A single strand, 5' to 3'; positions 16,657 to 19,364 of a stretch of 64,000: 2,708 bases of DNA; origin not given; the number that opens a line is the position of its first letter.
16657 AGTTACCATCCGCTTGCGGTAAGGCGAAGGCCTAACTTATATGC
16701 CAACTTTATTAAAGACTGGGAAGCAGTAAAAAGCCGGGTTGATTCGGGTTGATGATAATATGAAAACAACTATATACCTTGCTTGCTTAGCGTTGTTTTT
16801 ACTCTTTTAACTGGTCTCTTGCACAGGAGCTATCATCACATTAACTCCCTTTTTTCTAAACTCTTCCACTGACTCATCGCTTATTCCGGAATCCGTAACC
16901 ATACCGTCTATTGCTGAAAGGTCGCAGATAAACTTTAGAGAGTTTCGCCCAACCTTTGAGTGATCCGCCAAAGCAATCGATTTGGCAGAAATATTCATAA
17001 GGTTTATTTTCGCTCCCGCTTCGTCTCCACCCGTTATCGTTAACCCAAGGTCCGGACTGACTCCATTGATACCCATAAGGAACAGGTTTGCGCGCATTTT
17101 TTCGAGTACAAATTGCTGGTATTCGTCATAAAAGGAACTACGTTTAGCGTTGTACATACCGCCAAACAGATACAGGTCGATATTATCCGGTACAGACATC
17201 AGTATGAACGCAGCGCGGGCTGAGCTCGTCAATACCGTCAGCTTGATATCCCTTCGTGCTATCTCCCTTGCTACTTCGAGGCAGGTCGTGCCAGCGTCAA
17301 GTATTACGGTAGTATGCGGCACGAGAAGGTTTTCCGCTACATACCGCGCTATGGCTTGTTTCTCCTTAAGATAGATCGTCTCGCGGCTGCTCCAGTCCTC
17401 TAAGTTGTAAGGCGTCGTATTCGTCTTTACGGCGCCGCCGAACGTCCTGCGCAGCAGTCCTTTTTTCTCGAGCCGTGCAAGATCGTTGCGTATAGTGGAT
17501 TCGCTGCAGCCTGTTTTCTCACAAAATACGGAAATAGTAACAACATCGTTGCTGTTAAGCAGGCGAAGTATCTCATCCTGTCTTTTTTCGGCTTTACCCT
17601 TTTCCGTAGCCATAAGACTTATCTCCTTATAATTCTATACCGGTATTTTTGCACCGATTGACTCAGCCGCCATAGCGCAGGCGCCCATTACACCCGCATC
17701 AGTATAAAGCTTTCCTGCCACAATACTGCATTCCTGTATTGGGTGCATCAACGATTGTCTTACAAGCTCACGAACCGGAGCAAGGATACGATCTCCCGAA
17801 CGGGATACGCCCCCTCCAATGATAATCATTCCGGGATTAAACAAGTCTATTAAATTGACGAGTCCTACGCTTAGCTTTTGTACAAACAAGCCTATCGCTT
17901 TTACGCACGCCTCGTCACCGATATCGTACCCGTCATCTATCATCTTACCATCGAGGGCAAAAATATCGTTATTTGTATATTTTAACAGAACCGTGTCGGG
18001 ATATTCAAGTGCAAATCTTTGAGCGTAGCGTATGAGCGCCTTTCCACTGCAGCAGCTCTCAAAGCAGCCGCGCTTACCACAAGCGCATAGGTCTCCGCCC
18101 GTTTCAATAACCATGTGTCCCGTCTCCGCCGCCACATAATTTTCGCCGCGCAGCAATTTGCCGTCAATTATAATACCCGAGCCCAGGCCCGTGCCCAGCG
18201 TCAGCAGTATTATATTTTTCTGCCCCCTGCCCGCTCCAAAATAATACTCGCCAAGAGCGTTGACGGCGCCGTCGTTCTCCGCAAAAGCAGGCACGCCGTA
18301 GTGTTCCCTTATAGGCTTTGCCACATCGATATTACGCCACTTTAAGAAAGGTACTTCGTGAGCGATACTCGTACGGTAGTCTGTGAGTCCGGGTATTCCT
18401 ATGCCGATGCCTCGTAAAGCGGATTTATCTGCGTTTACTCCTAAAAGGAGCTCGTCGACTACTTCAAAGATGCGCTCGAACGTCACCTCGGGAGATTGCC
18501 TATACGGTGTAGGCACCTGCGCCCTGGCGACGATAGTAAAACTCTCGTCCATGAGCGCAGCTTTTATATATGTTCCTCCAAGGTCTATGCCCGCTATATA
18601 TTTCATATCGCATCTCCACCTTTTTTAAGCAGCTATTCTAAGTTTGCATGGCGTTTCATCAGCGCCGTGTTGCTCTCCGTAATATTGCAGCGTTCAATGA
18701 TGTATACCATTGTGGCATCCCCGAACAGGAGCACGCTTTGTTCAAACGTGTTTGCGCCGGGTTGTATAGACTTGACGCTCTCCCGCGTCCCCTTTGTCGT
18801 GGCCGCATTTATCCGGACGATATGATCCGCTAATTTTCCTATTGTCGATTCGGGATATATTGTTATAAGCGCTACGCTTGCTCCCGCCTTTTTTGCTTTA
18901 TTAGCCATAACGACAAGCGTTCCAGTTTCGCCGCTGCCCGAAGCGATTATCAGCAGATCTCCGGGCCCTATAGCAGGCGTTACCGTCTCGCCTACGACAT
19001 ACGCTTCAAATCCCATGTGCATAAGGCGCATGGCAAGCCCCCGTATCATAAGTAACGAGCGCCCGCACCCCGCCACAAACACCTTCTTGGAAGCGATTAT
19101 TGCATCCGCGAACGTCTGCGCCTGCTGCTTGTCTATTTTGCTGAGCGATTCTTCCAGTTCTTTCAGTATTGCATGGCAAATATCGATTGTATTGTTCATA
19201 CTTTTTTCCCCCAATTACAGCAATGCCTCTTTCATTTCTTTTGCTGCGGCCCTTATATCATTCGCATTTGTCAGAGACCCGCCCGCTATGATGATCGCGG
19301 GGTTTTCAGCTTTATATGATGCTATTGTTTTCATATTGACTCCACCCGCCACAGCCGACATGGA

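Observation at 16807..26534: RuMP enzymes (HPS + PHI) and a cupin-type PGI embedded in a DeoR-regulated sugar-import operon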

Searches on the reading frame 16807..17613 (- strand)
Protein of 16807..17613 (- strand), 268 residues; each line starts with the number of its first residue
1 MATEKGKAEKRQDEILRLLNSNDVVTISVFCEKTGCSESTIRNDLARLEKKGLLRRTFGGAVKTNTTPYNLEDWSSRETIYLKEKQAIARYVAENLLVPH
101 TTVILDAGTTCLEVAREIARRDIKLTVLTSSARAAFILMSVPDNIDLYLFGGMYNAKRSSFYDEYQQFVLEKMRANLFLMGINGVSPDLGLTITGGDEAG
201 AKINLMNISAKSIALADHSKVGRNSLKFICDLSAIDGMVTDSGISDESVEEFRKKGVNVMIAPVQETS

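Call 3: search_protein_families(library=pfam, proteins=[window:16807-17613:-])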
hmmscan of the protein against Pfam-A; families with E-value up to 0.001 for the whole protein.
window:16807-17613:- (268 aa): 7 families
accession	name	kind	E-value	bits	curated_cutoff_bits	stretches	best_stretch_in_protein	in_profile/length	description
PF00455.28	DeoRC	-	2.6e-35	122.2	31.8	1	83-242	4-160/160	DeoR C terminal sensor domain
PF08220.18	HTH_DeoR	-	9.1e-15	54.6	21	1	11-65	1-55/57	DeoR-like helix-turn-helix domain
PF08279.18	HTH_11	-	4.4e-09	36.5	25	1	11-52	1-43/55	HTH domain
PF12840.13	HTH_20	-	1.4e-05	25.4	27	1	14-56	8-50/51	Helix-turn-helix domain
PF13730.12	HTH_36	-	3.4e-05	24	25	1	27-54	28-55/55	Helix-turn-helix domain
PF08280.17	HTH_Mga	-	6.7e-05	23.2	23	1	10-48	5-43/59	M protein trans-acting positive regulator (MGA) HTH domain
PF11994.14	DUF3489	-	0.00011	22.6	29.5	1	7-53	4-50/68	Protein of unknown function (DUF3489)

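Call 4: search_protein_families(library=ncbifam, proteins=[window:16807-17613:-])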
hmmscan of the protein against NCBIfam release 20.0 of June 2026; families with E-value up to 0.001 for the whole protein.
window:16807-17613:- (268 aa): 13 families
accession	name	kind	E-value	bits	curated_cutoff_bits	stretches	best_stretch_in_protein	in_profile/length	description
NF041397.1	TranRegGlpR_Halo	equivalog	1e-43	149.8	300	1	9-260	4-250/253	HTH-type transcriptional regulator GlpR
NF040755.1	AgaR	equivalog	7.1e-43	146.6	260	1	8-262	4-256/256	transcriptional repressor AgaR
NF007316.0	PRK09802.1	equivalog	1.7e-42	145.5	351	1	8-262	15-267/269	DeoR family transcriptional regulator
NF007753.1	PRK10434.1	equivalog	1.5e-35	123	350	1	7-261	2-252/253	glucitol operon DNA-binding transcriptional repressor SrlR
NF040887.2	trans_reg_YciT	exception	4.9e-27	95.1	450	1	10-261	3-245/246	DNA-binding transcriptional regulator YciT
NF010034.0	PRK13509.1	equivalog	1e-24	87.3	244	1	10-261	5-250/251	HTH-type transcriptional regulator UlaR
NF040890.1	trans_reg_YgbI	equivalog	1.1e-23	84.1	400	1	10-262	5-252/253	DNA-binding transcriptional repressor YgbI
NF008154.0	PRK10906.1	equivalog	8.2e-23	81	331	1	8-243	3-233/252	DeoR/GlpR family transcriptional regulator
NF007720.0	PRK10411.1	equivalog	7.6e-22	77.8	259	1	9-242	3-233/243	L-fucose operon activator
NF007961.0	PRK10681.1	equivalog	3.9e-20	72.3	244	1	9-260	6-251/252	DNA-binding transcriptional repressor DeoR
NF053736.1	AcpB_EbpR_MafR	subfamily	2.3e-05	23.9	130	1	7-50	3-47/481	AcpB/EbpR/MafR family transcriptional regulator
NF053660.1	ORF80_fam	equivalog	0.0003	20.6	95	1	12-57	4-49/70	ORF80 family leucine zipper DNA-binding protein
TIGR01884.1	cas_HTH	subfamily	0.00049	19.6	60.2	1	9-56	141-188/202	CRISPR-associated CARF protein Csa3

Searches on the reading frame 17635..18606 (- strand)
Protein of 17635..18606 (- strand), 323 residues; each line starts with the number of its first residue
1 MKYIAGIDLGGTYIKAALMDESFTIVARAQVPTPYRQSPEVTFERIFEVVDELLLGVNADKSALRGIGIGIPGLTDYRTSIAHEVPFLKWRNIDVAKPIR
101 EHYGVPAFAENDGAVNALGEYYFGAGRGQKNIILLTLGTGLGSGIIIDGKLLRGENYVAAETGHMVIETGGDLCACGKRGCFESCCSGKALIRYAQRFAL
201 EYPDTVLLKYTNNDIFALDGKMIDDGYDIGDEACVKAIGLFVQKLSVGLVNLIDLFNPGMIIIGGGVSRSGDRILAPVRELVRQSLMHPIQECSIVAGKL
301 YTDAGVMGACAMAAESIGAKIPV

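Call 3: search_protein_families(library=pfam, proteins=[window:17635-18606:-])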
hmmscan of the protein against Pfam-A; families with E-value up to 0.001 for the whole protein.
window:17635-18606:- (323 aa): 2 families
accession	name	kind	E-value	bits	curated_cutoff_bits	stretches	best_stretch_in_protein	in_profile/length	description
PF00480.26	ROK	-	7.5e-66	223.1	22.9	1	5-314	2-292/294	ROK family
PF01869.26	BcrAD_BadFG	-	2.8e-05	24.2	31.5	1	6-78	2-76/271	BadF/BadG/BcrA/BcrD ATPase family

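Call 4: search_protein_families(library=ncbifam, proteins=[window:17635-18606:-])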
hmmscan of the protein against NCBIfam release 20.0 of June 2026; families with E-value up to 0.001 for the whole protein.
window:17635-18606:- (323 aa): 13 families
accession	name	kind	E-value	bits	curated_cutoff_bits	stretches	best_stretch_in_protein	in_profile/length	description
TIGR00744.1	ROK_glcA_fam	subfamily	1.8e-70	237.7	260.35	1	5-315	1-310/318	ROK family glucokinase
NF007251.0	PRK09698.1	equivalog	6.7e-42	143.8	253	2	2-209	6-212/304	allose kinase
NF047937.1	TransRegNagC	equivalog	3e-39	135.4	650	1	6-314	83-384/399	DNA-binding transcriptional regulator NagC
NF049930.1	TransRegMlc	equivalog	3.2e-38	132.1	530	1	7-315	90-391/405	sugar metabolism global transcriptional regulator Mlc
NF003461.0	PRK05082.1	subfamily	2.3e-32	112.5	283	1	6-315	5-288/291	N-acetylmannosamine kinase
NF009835.0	PRK13310.1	equivalog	3.1e-30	105.5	380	1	6-312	4-299/303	N-acetylglucosamine kinase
NF047821.1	NactlManKinNanK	equivalog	1.1e-28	100.6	450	1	6-314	5-287/288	N-acetylmannosamine kinase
NF045551.1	GK_Pyrobac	equivalog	9.5e-28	97.3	500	1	5-315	3-282/294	ATP-dependent glucokinase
NF007108.0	PRK09557.1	equivalog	9.2e-27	94.1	443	1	5-310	4-297/303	fructokinase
NF042998.1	bglucokin_BglK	equivalog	6.3e-26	91.3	550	1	4-309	3-281/291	beta-glucoside kinase BglK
NF045942.1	PolPhglucPhase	equivalog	1.5e-22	80.5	250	2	5-168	3-157/242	polyphosphate--glucose phosphotransferase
NF009836.0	PRK13311.1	equivalog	1.5e-16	60.4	551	1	5-199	3-203/256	N-acetyl-D-glucosamine kinase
NF045550.1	FrctkaseScrK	equivalog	4.5e-14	52.6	400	1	2-173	3-166/293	fructokinase ScrK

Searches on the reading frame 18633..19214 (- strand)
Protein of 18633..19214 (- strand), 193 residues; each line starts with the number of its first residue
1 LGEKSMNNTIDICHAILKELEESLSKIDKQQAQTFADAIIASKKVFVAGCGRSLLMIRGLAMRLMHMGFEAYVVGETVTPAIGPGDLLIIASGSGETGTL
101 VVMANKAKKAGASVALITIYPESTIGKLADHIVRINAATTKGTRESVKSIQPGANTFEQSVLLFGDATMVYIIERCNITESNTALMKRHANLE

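Call 3: search_protein_families(library=pfam, proteins=[window:18633-19214:-])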
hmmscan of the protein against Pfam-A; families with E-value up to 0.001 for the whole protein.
window:18633-19214:- (193 aa): 2 families
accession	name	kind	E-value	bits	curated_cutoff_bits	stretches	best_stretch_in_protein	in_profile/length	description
PF01380.27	SIS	-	8.4e-15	55.2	25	1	39-149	2-117/131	SIS domain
PF13580.11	SIS_2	-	2.6e-10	40.9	27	1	82-118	101-137/138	SIS domain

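Call 4: search_protein_families(library=ncbifam, proteins=[window:18633-19214:-])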
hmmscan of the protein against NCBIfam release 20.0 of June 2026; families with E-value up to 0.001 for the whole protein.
window:18633-19214:- (193 aa): 12 families
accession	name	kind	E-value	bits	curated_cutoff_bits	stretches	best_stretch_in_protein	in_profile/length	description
TIGR03127.2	RuMP_HxlB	equivalog_domain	9.7e-69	230.8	160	1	14-193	2-178/178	6-phospho-3-hexuloisomerase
NF041755.1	RuMP_HxlAB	equivalog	1.8e-53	181.9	500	1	6-193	210-391/391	bifunctional 3-hexulose-6-phosphate synthase/6-phospho-3-hexuloisomerase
NF012026.0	PRK15482.1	equivalog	6.7e-11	42.2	408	1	20-155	113-252/285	HTH-type transcriptional regulator MurR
NF002805.0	PRK02947.1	subfamily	1.5e-10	40.6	135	1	81-118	104-141/247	sugar isomerase domain-containing protein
NF008458.0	PRK11337.1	equivalog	9.2e-09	34.7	378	1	16-141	115-245/293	MurR/RpiR family transcriptional regulator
NF008590.0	PRK11557.1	equivalog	2.2e-08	33.9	355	1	32-135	122-230/282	MurR/RpiR family transcriptional regulator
NF040776.2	AlsR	equivalog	9.1e-08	31.4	400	1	16-138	103-230/279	transcriptional repressor AlsR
TIGR00393.1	kpsF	subfamily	3e-06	27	203.7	1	44-185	2-142/268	KpsF/GutQ family sugar-phosphate isomerase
NF008141.0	PRK10892.1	equivalog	1e-05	25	505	1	16-186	19-192/328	arabinose-5-phosphate isomerase KdsD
NF001484.0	PRK00331.1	subfamily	1.5e-05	23.6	381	1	16-139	254-388/601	isomerizing glutamine--fructose-6-phosphate transaminase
TIGR01135.1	glmS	equivalog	0.00013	20.6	418.05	1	15-142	263-396/607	glutamine--fructose-6-phosphate transaminase (isomerizing)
NF010701.0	PRK14101.1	equivalog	0.00083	17.6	920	1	6-137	439-567/638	bifunctional transcriptional regulator/glucokinase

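Call 15: search_solved_structures(query=window:18633-19214:-)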
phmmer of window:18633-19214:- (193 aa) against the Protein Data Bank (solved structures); distinct sequences matched with E-value up to 0.001: 7.
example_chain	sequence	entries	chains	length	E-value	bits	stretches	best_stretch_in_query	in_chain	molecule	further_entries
1m3s_A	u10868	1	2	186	6.1e-44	153.1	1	10-193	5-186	Hypothetical protein yckf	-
1viv_A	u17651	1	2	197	6.9e-44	152.9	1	9-193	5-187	Hypothetical protein yckF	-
9lj9_B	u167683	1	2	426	2.4e-31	112.1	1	19-193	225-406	3-hexulose-6-phosphate synthase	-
1vim_A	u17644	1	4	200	8e-27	97.3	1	22-193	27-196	Hypothetical protein AF1796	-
1jeo_A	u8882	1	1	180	1.5e-25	93.2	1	29-192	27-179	HYPOTHETICAL PROTEIN MJ1247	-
7en5_A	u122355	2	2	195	2.4e-09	40.4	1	20-168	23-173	HTH-type transcriptional regulator MurR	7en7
7en6_A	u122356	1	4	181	4.5e-09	39.6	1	20-151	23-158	HTH-type transcriptional regulator MurR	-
